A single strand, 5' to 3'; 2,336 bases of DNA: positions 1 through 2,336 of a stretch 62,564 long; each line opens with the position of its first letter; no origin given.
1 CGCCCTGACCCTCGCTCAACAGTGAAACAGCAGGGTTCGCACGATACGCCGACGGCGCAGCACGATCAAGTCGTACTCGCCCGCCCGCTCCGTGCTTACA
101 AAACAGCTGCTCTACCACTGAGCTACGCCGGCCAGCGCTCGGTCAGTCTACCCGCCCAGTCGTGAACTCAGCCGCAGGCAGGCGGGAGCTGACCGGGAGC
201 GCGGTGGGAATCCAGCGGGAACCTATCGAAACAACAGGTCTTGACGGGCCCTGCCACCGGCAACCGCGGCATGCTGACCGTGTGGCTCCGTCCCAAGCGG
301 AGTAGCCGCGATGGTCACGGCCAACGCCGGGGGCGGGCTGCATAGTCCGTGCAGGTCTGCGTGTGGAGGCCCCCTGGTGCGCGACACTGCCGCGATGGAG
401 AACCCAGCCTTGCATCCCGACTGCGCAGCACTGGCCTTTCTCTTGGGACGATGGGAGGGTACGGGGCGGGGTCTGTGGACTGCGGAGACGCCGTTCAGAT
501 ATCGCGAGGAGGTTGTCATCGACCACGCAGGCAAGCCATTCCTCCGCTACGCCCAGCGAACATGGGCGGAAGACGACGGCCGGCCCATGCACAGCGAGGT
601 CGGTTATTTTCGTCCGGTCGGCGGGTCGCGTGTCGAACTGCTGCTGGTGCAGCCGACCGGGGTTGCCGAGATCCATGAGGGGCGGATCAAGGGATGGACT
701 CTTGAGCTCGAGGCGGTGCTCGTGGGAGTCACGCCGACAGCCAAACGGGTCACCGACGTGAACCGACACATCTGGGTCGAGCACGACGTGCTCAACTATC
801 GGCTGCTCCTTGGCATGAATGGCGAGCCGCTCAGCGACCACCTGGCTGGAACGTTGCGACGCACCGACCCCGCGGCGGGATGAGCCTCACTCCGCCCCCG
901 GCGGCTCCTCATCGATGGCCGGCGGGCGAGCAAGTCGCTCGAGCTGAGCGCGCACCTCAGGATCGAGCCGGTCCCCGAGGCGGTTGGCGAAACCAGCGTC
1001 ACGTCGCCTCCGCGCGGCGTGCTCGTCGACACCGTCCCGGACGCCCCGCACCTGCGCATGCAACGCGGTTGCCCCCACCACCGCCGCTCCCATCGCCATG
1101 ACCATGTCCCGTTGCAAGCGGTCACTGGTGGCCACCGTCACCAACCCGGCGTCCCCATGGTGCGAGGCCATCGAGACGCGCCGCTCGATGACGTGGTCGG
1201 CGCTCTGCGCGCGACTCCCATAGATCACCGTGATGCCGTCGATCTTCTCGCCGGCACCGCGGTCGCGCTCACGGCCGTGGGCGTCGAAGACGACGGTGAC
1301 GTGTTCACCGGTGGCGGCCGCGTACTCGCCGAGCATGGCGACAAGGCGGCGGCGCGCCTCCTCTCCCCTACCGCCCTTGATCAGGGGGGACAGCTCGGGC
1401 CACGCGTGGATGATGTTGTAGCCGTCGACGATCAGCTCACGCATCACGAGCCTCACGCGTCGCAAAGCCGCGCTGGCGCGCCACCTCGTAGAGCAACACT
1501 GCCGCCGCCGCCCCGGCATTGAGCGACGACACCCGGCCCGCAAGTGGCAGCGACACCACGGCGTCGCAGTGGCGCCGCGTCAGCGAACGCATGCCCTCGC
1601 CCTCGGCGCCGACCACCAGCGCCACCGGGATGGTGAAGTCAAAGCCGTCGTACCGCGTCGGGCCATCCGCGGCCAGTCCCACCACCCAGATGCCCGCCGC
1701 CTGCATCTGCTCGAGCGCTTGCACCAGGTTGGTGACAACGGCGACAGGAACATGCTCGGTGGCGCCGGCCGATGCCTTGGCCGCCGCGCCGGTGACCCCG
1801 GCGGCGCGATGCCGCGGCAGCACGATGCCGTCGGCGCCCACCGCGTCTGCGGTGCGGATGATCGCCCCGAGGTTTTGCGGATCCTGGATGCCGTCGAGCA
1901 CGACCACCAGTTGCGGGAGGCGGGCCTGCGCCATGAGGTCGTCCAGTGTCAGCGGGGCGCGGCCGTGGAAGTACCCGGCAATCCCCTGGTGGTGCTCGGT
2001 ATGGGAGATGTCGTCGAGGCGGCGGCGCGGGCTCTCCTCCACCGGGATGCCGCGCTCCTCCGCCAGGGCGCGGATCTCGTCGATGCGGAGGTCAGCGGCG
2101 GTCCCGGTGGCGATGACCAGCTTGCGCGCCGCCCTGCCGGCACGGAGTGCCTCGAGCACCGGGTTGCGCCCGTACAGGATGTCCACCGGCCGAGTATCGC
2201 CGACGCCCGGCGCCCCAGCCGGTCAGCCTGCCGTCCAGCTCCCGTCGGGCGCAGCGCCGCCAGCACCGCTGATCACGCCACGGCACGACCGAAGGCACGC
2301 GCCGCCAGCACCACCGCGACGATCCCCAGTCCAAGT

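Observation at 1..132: tRNA-Thr(UGU) interrupted just after its anticodon loop by a structured insert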

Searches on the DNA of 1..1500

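Call 4: search_rna_families(source=window, start=1, end=1500, threshold=evalue, max_evalue=10, show_alignments=5)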
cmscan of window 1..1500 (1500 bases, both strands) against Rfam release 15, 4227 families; matches with E-value up to 10: 5.
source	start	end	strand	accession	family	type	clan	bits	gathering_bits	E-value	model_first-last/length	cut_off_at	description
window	47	132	-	RF00005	tRNA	Gene; tRNA;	CL00001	29.2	29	0.0013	1-71/71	no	tRNA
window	74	181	-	RF02553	YrlA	Gene; sRNA;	-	17.4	69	2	1-114/114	no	Y RNA-like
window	358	442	-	RF03576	mir-4435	Gene; miRNA;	-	15.4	58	7.2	1-74/74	no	mir-4435 microRNA precursor family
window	1303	1382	+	RF02791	CcsR1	Gene; sRNA;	-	12.4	65.3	9.4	1-83/83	no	Conserved CCUCCUCCC motif stress-induced RNA 1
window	444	480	+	RF01124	sR36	Gene; snRNA; snoRNA; CD-box;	-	12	55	5.1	1-55/55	no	Small nucleolar RNA sR36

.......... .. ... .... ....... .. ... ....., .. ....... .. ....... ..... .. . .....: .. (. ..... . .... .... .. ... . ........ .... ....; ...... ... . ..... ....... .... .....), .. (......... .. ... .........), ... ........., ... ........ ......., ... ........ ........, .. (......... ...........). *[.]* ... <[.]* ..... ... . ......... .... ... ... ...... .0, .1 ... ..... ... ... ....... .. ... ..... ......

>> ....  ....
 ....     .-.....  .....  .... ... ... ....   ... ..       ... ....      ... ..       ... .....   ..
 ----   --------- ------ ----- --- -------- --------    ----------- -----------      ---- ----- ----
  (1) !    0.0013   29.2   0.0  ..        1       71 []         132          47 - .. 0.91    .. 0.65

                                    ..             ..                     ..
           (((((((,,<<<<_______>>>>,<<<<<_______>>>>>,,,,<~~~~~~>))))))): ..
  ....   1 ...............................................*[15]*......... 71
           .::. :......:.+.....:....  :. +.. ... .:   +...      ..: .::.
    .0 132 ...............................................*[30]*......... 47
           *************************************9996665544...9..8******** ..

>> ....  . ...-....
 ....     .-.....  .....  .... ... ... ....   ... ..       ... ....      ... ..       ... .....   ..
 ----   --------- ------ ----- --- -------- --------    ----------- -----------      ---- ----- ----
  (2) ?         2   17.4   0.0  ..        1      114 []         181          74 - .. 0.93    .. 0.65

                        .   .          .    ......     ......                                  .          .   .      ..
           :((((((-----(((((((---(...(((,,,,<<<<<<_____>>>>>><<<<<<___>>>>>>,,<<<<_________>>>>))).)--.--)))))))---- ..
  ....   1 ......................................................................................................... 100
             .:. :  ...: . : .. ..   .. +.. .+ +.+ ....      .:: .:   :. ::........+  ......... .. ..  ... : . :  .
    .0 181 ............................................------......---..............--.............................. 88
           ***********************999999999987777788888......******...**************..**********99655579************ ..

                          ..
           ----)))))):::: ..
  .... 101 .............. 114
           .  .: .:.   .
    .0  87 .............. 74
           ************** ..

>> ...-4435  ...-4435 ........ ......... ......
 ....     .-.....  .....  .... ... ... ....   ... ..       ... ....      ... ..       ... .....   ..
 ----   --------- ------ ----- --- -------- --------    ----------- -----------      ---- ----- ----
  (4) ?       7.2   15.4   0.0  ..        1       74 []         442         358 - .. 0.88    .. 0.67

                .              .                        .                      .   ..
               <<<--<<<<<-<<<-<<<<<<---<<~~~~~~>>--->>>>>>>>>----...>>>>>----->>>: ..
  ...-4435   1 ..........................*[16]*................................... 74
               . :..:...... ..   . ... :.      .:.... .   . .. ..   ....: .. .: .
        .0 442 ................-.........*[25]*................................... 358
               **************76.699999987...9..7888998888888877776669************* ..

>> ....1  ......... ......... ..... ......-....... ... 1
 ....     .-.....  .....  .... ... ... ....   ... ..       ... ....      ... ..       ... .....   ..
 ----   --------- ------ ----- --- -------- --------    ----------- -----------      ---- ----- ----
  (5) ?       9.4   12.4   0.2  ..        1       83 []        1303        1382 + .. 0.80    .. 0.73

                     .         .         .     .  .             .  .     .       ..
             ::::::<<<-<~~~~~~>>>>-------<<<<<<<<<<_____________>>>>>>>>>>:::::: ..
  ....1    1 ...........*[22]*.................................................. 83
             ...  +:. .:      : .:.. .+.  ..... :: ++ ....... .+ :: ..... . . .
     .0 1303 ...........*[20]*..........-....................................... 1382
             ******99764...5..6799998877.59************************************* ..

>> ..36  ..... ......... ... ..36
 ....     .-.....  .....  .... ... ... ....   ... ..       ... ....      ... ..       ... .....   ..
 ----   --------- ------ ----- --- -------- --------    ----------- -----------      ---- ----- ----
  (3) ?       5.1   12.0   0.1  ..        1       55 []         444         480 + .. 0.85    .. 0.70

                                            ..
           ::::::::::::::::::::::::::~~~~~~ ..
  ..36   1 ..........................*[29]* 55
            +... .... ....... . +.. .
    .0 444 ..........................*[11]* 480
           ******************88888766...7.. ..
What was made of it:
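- Checked: Rfam's tRNA model reaches 29.2 bits (gathering score 29) only by pairing the acceptor strand with CGUCGGC in that leader and skipping a 30-nt stretch where the T arm should be (call 4).
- Rfam tRNA model at 29.2 bits against a gathering score of 29, with 7/7 acceptor pairs (call 4).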

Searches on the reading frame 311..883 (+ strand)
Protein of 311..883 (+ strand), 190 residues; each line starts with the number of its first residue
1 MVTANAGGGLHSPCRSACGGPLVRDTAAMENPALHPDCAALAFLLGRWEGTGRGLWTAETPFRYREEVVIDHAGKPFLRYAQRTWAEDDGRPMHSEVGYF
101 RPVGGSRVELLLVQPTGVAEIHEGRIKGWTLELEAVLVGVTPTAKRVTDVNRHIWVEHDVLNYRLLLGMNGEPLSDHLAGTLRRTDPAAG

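Call 10: find_encoding_contigs(protein=window:311-883:+, flank=10000, max_places=6)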
Protein window:311-883:+ (190 aa): no gene with exactly this product is on record in the collection.

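Call 11: find_encoding_contigs(protein=window:395-883:+, flank=10000, max_places=6)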
Protein window:395-883:+ (162 aa): no gene with exactly this product is on record in the collection.
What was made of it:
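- Tried and rejected: The nitrobindin protein is not on record (calls 10, 11).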

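Call 14: find_related_loci(query=window:395-883:+, collection=genome_contigs, flank=10000)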
Query window:395-883:+ (162 aa) in genome_contigs; peptide patterns used: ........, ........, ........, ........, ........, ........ (x = any residue, [..] = any of these).
140 stretches matched a pattern; 2 encode a relative of the query (tblastn E <= 1e-3); 2 distinct loci.
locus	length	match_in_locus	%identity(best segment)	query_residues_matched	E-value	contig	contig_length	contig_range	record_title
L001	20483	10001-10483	92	1-161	1e-99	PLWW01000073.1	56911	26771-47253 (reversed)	MAG: Candidatus Dormiibacterota bacterium isolate palsa_875 73.20120700_P3D.68_contig_14516, whole genome shotgun sequen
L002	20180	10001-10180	35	40-97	2e-5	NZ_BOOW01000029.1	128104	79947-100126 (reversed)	Sinosporangium siamense strain NBRC 109515 sequence29, whole genome shotgun sequence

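Call 42: find_homologous_proteins(query=window:395-883:+, max_evalue=1e-40)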
Query window:395-883:+ (162 aa): 40 proteins with E <= 1e-40 among 229 candidates.
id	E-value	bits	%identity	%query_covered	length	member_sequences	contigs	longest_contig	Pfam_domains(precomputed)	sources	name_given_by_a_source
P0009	2.7e-104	364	99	100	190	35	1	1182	PF08768.18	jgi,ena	-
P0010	1.1e-102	359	97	100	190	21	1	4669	PF08768.18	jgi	jgi:THAP4-like, heme-binding beta-barrel domain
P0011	2.2e-83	296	81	100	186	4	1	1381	PF08768.18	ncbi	-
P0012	4.3e-80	286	80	99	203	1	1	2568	PF08768.18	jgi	jgi:hypothetical protein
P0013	1.5e-79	284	82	97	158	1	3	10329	PF08768.18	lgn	-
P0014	2.7e-79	283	78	100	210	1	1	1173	PF08768.18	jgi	jgi:hypothetical protein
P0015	2.5e-74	267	74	99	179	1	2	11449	PF08768.18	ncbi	ncbi:MAG: FABP family protein [Candidatus Dormibacteria bacterium]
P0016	6.3e-70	253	70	99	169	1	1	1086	PF08768.18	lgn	-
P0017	3.7e-68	247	70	100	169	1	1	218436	PF08768.18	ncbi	ncbi:MAG: heme-binding beta-barrel domain-containing protein [Candidatus Dormibacteria bacterium]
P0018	7.7e-68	246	92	75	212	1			PF08768.18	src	-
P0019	2.7e-66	241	69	94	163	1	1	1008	PF08768.18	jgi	jgi:hypothetical protein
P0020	6.7e-66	239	68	96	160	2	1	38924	PF08768.18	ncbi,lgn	-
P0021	2.8e-64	234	66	98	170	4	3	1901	PF08768.18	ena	-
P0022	2.9e-64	234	69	95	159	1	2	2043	PF08768.18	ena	-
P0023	2.5e-63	231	65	97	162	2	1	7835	PF08768.18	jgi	jgi:hypothetical protein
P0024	6.2e-62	227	63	100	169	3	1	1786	PF08768.18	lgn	-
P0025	8.7e-62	226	64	94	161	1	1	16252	PF08768.18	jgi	jgi:nitrobindin-like protein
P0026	1.2e-61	226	65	98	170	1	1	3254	PF08768.18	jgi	jgi:hypothetical protein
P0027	4.1e-61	224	65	97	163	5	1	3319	PF08768.18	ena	-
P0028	2.6e-55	205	61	94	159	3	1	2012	PF08768.18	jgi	jgi:hypothetical protein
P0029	9.1e-50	187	57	92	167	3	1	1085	PF08768.18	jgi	-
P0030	9.7e-50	187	65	81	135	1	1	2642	PF08768.18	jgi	jgi:hypothetical protein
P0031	1.8e-47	179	55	96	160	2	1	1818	PF08768.18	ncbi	-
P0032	1.9e-47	179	53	95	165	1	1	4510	PF08768.18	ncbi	ncbi:MAG: nitrobindin family protein [Chloroflexota bacterium]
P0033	3.6e-47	178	55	96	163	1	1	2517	PF08768.18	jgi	jgi:hypothetical protein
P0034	3.7e-47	178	57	93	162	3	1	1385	PF08768.18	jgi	jgi:hypothetical protein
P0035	5.7e-47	178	53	97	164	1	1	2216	PF08768.18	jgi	jgi:THAP4-like, heme-binding beta-barrel domain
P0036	7.4e-47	177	52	96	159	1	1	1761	PF08768.18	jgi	jgi:hypothetical protein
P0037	4.6e-46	175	55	93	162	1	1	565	PF08768.18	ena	-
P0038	7.8e-46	174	58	95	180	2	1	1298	PF08768.18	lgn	-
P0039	1.9e-45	173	54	92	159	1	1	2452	PF08768.18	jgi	jgi:THAP4-like, heme-binding beta-barrel domain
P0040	4.9e-45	172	55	96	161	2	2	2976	PF08768.18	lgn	-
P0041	1.4e-44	170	53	96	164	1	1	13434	PF08768.18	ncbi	-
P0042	1.8e-44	170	55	97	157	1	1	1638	PF08768.18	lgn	-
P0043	4.7e-44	168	52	99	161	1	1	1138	PF08768.18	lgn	-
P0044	7.1e-44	168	53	96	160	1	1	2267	PF08768.18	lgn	-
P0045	2.2e-42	163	53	94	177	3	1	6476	PF08768.18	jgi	jgi:hypothetical protein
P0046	4.0e-42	162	54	93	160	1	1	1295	PF08768.18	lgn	-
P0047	1.3e-41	160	52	98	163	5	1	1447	PF08768.18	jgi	jgi:hypothetical protein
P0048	8.4e-41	158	54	85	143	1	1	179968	PF08768.18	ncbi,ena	-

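Call 43: find_encoding_contigs(protein=P0013, flank=8000, max_places=3)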
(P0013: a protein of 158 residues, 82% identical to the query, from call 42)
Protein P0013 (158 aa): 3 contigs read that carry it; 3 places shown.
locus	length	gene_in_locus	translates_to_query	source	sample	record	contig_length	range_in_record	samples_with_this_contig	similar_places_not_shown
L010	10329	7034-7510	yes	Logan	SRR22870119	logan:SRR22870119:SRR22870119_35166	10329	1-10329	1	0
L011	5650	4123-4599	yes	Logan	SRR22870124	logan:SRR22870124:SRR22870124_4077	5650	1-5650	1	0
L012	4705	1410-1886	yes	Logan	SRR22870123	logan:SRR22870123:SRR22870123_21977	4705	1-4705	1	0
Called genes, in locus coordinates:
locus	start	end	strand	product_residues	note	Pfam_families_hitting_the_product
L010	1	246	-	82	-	?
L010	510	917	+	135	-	-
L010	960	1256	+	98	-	PF01329:Pterin_4a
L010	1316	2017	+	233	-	PF00990:GGDEF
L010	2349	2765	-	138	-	PF02371:Transposase_20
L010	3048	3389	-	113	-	-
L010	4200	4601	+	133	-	PF01022:HTH_5, PF12802:MarR_2 (weak), PF12840:HTH_20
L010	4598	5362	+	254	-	PF08241:Methyltransf_11, PF08242:Methyltransf_12, PF13649:Methyltransf_25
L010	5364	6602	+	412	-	PF02585:PIG-L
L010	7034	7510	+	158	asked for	PF08768:THAP4_heme-bd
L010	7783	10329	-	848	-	?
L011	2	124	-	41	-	?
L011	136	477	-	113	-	-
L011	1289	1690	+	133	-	PF01022:HTH_5, PF12802:MarR_2 (weak), PF12840:HTH_20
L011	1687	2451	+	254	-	PF08241:Methyltransf_11, PF08242:Methyltransf_12, PF13649:Methyltransf_25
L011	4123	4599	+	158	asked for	PF08768:THAP4_heme-bd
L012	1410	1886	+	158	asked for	PF08768:THAP4_heme-bd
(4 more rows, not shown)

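Call 44: find_encoding_contigs(protein=P0017, flank=8000, max_places=2)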
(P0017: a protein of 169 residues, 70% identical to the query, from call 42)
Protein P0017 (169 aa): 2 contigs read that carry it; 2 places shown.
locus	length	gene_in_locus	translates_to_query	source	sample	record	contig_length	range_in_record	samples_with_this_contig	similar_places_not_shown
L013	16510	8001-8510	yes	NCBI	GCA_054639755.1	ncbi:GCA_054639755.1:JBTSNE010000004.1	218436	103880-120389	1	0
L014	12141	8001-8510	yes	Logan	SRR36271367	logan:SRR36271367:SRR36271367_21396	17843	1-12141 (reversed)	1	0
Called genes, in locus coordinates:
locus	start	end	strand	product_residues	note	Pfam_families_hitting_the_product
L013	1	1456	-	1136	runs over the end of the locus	PF13482:RNase_H_2, PF13245:AAA_19, PF13604:AAA_30, PF13086:AAA_11 (weak), PF13087:AAA_12, PF13538:UvrD_C_2 (faint)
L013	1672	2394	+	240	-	-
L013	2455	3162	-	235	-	PF00581:Rhodanese (weak)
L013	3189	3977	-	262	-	PF01925:TauE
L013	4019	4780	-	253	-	PF00392:GntR, PF07702:UTRA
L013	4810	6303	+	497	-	PF00753:Lactamase_B (weak), PF00581:Rhodanese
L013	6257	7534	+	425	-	PF00070:Pyr_redox (faint), PF01266:DAO (faint), PF07992:Pyr_redox_2, PF13738:Pyr_redox_3 (faint)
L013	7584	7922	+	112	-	PF00581:Rhodanese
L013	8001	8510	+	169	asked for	PF08768:THAP4_heme-bd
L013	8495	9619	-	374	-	PF13360:PQQ_2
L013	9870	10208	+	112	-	-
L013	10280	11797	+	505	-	PF01225:Mur_ligase (weak), PF08245:Mur_ligase_M, PF02875:Mur_ligase_C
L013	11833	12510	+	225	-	PF00072:Response_reg, PF00486:Trans_reg_C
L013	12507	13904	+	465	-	PF00672:HAMP, PF00512:HisKA, PF02518:HATPase_c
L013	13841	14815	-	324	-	-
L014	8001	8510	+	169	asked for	PF08768:THAP4_heme-bd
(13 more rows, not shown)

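Call 45: find_encoding_contigs(protein=P0010, flank=8000, max_places=3)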
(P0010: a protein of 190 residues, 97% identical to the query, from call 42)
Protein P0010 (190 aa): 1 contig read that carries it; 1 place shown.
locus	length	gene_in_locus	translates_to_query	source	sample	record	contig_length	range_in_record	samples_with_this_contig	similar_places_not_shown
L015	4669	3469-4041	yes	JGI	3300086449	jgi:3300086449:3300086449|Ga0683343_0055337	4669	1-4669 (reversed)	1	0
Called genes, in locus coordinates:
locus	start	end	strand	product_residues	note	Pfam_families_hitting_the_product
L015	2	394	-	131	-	?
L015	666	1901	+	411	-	PF09594:GT87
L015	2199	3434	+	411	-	PF13191:AAA_16 (weak), PF13401:AAA_22, PF13173:AAA_14 (faint)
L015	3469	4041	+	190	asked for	PF08768:THAP4_heme-bd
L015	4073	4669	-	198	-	?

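Call 68: search_protein_families(library=phrogs, proteins=[L015:2199-3434:+], max_evalue=0.01)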
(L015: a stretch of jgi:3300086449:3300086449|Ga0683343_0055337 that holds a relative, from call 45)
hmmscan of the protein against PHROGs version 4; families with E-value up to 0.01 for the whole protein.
L015:2199-3434:+ (411 aa): 3 families
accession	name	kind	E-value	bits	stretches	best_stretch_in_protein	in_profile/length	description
phrog_6841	-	unknown function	0.0023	17.8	0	50-93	47-88/470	-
phrog_168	-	DNA, RNA and nucleotide metabolism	0.0029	18.3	0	56-189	42-113/314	clamp loader of DNA polymerase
phrog_7998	-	unknown function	0.009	16.2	0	41-86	25-69/339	-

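Call 69: search_protein_families(library=pfam, proteins=[L015:2199-3434:+, L015:666-1901:+], max_evalue=0.01)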
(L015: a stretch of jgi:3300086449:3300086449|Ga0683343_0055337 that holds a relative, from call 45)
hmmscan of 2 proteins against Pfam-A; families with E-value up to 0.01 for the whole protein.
L015:2199-3434:+ (411 aa): 7 families
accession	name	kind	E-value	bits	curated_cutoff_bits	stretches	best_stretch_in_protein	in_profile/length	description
PF13401.12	AAA_22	-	4.1e-08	34.1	27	1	55-218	4-124/130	AAA domain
PF13191.12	AAA_16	-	2e-05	25.6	32.6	1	57-189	25-145/167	AAA ATPase domain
PF13173.12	AAA_14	-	2.3e-05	24.8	27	0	58-87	4-28/129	AAA domain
PF02367.23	TsaE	-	0.00069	20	26.6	1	42-94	7-59/128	Threonylcarbamoyl adenosine biosynthesis protein TsaE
PF12802.13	MarR_2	-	0.0037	17.8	27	1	337-383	7-53/61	MarR family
PF24389.1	ORC-CDC6-like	-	0.0047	16.2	27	0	49-72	24-48/571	ORC-CDC6-like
PF00005.33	ABC_tran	-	0.0059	17.7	25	0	50-86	5-41/137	ABC transporter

L015:666-1901:+ (411 aa): 1 family
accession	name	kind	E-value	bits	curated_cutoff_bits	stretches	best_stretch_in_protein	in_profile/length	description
PF09594.16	GT87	-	4.9e-12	46.5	25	1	72-305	4-237/237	Glycosyltransferase family 87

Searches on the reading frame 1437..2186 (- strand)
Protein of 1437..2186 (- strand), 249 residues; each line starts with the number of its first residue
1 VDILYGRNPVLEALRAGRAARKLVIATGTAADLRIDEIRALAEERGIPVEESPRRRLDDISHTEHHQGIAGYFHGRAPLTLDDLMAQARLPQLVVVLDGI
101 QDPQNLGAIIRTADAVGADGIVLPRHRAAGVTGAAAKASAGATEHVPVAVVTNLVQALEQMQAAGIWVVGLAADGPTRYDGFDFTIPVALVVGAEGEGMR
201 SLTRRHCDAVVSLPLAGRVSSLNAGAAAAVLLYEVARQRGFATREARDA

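Call 38: find_encoding_contigs(protein=window:1437-2186:-, flank=10000, max_places=6)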
Protein window:1437-2186:- (249 aa): 2 contigs read that carry it; 2 places shown.
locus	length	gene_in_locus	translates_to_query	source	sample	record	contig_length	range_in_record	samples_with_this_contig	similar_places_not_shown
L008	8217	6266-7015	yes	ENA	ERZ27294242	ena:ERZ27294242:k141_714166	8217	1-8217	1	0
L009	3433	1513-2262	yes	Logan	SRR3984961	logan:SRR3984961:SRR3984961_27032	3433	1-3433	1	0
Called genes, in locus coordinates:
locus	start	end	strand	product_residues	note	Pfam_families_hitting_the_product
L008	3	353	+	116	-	?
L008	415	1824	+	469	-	PF01406:tRNA-synt_1e, PF09334:tRNA-synt_1g (faint), PF09190:DALR_2, PF23493:CysS_C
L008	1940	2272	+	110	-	-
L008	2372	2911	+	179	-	-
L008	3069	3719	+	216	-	-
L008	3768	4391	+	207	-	PF03551:PadR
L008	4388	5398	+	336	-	PF00005:ABC_tran, PF13304:AAA_21, PF13732:DrrA1-3_C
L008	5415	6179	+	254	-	PF01061:ABC2_membrane, PF12698:ABC2_membrane_3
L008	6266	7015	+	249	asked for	PF08032:SpoU_sub_bind, PF00588:SpoU_methylase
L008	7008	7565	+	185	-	PF05991:NYN_YacP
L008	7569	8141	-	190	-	PF08768:THAP4_heme-bd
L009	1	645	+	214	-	?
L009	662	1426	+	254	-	PF01061:ABC2_membrane, PF12698:ABC2_membrane_3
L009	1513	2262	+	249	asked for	PF08032:SpoU_sub_bind, PF00588:SpoU_methylase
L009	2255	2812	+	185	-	PF05991:NYN_YacP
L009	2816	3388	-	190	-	PF08768:THAP4_heme-bd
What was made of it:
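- Tried and rejected: The SpoU protein gave L008 and L009, which both end at the repeat (call 38).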
